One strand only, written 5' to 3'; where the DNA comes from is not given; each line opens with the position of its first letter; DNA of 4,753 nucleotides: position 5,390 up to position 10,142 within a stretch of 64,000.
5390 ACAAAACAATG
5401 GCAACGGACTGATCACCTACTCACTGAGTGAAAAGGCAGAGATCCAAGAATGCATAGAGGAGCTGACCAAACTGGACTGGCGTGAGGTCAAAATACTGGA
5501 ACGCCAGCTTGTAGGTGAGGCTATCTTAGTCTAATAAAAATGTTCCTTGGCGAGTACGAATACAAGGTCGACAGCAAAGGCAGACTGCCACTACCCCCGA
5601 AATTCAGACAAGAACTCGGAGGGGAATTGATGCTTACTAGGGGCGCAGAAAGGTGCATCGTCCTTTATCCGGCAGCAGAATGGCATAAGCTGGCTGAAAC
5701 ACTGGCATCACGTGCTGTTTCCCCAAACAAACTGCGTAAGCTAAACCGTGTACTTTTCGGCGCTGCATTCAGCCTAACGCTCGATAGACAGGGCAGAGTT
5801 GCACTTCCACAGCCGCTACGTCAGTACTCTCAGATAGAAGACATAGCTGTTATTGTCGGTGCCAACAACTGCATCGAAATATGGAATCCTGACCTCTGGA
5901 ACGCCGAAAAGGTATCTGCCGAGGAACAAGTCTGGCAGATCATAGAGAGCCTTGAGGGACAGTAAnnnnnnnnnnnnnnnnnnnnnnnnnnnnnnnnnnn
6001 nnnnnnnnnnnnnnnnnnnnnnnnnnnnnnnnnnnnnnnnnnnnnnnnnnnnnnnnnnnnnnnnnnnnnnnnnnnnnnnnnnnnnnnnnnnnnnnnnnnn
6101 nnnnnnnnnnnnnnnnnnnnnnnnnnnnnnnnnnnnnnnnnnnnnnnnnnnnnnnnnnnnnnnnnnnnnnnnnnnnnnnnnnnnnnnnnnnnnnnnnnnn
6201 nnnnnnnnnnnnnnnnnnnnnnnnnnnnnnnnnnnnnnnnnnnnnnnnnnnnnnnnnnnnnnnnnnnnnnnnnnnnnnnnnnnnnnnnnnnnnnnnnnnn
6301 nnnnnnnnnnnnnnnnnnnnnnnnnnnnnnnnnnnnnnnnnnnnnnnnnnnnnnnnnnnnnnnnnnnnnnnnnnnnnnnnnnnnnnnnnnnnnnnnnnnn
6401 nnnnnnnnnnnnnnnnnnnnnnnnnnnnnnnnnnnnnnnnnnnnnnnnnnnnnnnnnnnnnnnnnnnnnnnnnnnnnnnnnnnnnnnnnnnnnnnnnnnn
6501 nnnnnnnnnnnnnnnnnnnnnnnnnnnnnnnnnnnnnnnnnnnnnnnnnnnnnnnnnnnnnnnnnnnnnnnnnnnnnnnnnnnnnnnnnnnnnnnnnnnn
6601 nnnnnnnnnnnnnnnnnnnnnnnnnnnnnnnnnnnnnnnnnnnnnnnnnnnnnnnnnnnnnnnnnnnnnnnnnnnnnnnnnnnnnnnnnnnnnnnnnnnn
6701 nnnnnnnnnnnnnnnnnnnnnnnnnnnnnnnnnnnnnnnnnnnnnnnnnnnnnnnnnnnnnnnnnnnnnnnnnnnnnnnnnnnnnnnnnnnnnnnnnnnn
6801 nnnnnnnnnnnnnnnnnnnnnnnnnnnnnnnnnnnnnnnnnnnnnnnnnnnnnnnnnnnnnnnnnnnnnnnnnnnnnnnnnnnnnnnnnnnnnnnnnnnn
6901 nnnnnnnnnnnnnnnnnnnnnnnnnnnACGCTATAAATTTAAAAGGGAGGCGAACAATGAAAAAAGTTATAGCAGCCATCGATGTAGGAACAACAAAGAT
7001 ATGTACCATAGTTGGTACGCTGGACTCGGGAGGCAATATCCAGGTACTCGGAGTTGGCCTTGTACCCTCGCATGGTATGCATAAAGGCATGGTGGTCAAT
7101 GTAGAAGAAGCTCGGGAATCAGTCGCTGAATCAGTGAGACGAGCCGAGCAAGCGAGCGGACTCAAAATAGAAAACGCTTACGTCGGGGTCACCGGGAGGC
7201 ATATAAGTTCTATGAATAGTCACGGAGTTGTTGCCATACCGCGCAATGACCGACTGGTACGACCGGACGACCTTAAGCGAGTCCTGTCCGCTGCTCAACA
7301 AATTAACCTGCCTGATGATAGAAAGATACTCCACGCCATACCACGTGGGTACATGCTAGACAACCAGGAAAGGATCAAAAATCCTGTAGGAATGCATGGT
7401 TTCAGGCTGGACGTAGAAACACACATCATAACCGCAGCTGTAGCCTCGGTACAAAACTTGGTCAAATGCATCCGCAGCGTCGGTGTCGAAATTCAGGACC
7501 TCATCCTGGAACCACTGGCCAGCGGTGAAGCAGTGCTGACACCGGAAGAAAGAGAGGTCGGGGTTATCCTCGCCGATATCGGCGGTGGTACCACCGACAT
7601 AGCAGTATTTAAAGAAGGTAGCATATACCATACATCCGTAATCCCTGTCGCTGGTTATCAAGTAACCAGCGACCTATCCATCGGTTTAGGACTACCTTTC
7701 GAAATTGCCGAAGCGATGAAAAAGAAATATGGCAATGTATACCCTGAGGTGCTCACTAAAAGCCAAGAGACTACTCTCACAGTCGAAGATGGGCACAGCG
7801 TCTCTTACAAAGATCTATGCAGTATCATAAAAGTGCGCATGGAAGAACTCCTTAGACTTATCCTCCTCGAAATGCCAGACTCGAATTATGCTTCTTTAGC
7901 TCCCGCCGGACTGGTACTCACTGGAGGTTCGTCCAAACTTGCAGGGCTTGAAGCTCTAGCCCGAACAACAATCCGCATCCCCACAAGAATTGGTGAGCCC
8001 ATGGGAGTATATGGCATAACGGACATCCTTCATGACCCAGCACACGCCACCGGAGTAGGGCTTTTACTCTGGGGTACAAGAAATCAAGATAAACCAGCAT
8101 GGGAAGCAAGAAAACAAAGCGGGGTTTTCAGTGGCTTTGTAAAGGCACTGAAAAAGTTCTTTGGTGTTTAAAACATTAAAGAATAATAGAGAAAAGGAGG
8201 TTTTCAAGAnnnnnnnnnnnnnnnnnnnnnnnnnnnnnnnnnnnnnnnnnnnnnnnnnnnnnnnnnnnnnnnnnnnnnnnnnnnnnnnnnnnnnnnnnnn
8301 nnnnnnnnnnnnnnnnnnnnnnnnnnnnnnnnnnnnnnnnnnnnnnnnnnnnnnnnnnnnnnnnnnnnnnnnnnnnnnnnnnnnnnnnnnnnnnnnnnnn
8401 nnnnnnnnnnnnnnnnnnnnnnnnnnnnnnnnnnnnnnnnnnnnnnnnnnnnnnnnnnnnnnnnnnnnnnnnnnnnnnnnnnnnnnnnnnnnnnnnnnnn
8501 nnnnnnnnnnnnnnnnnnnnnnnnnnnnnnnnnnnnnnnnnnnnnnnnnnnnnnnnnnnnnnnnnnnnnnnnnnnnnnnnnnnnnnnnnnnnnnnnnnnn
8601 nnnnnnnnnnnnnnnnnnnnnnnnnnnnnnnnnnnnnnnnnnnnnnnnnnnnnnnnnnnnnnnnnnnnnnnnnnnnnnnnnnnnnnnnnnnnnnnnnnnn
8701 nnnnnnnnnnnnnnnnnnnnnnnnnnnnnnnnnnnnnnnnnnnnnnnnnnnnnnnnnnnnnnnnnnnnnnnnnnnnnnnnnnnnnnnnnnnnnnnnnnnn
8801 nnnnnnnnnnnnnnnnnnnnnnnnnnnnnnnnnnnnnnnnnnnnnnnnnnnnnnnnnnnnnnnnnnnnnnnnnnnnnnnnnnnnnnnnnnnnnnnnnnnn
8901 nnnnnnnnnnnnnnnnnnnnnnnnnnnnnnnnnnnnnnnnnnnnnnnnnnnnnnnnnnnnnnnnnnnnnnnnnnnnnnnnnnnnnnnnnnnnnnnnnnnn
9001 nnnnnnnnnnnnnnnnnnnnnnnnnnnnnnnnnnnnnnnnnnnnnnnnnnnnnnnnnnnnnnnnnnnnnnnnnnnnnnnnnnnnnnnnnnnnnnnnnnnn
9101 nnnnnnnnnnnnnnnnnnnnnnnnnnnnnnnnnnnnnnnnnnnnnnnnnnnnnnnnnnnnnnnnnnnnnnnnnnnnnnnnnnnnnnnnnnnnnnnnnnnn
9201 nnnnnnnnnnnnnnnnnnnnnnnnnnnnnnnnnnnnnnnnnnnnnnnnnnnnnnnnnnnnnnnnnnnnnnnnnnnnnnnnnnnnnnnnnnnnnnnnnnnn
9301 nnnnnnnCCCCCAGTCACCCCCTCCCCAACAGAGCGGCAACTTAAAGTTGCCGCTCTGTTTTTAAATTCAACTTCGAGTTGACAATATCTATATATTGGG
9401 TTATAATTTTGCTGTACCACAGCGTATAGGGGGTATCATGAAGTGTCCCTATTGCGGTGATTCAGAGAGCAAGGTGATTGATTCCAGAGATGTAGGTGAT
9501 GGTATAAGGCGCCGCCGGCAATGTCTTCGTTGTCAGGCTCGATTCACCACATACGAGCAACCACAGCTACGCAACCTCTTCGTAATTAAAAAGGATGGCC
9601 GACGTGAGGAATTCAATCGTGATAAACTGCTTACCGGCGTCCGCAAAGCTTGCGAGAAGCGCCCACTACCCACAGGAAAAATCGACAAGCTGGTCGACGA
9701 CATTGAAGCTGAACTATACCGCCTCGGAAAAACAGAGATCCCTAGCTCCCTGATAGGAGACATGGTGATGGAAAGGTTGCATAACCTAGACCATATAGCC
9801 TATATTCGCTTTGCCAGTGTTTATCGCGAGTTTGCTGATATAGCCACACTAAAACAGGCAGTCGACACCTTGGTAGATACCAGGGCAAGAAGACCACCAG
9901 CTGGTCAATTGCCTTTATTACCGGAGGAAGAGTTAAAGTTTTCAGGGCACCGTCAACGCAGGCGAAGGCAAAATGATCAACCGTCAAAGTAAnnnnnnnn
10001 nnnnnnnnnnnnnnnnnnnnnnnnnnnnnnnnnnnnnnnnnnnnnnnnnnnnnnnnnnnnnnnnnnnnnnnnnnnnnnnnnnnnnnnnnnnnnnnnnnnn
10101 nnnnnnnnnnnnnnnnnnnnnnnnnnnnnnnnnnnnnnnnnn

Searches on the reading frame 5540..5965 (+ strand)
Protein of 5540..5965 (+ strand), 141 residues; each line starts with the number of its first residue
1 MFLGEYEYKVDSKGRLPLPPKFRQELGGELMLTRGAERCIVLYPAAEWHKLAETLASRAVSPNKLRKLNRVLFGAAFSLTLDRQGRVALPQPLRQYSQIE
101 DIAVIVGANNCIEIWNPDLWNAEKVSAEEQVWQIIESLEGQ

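Call 80: search_protein_families(library=pfam, proteins=[window:5540-5965:+], max_evalue=0.00001)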
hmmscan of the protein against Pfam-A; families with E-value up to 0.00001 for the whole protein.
window:5540-5965:+ (141 aa): 1 family
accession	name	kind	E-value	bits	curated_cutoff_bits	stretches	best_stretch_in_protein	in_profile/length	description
PF02381.23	MraZ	-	3.6e-35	120.2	23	2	1-59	1-60/72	MraZ protein, putative antitoxin-like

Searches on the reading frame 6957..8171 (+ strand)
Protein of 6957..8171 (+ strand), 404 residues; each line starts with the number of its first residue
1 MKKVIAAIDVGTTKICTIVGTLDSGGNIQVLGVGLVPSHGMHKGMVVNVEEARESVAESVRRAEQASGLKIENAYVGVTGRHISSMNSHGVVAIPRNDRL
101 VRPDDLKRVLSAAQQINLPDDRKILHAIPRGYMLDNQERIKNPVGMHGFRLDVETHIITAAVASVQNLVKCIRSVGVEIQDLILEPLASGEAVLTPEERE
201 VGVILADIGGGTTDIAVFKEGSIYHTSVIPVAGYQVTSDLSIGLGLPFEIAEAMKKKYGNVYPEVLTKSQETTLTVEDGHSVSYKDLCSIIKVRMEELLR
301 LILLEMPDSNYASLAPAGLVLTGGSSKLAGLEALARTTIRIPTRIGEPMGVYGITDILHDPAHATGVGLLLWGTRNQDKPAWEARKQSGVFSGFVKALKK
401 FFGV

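Call 80: search_protein_families(library=pfam, proteins=[window:6957-8171:+], max_evalue=0.00001)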
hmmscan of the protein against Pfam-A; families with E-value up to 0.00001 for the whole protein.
window:6957-8171:+ (404 aa): 5 families
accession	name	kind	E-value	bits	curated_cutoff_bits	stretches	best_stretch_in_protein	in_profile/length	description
PF14450.12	FtsA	-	8.8e-38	130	31.8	1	205-368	2-127/127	Cell division protein FtsA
PF02491.25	SHS2_FTSA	-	5.4e-28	97.6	25.4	1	80-159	1-79/79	SHS2 domain inserted in FTSA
PF06723.19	MreB_Mbl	-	1.5e-10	40.9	27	1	174-347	118-305/327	MreB/Mbl protein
PF11104.14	PilM_2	-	1e-06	28.4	27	0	193-257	172-236/340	Type IV pilus assembly protein PilM;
PF06277.17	EutA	-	3.5e-06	26.6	27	1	197-302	139-231/475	Ethanolamine utilisation protein EutA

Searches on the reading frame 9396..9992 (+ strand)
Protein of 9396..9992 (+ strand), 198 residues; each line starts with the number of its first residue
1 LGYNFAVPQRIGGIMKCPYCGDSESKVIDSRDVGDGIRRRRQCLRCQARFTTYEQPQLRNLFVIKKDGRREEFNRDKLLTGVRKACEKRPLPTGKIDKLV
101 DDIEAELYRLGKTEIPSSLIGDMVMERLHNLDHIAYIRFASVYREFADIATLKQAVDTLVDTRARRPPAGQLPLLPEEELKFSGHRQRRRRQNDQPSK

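Call 81: search_protein_families(library=pfam, proteins=[window:9396-9992:+], max_evalue=0.00001)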
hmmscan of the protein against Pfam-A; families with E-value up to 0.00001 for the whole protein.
window:9396-9992:+ (198 aa): 2 families
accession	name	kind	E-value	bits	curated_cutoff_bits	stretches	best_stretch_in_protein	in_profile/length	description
PF03477.21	ATP-cone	-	8.5e-24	84.3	25.8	1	62-148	2-87/88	ATP cone domain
PF22811.2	Zn_ribbon_NrdR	-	1.4e-18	67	27.2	1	15-54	1-42/42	Transcriptional repressor NrdR-like, N-terminal domain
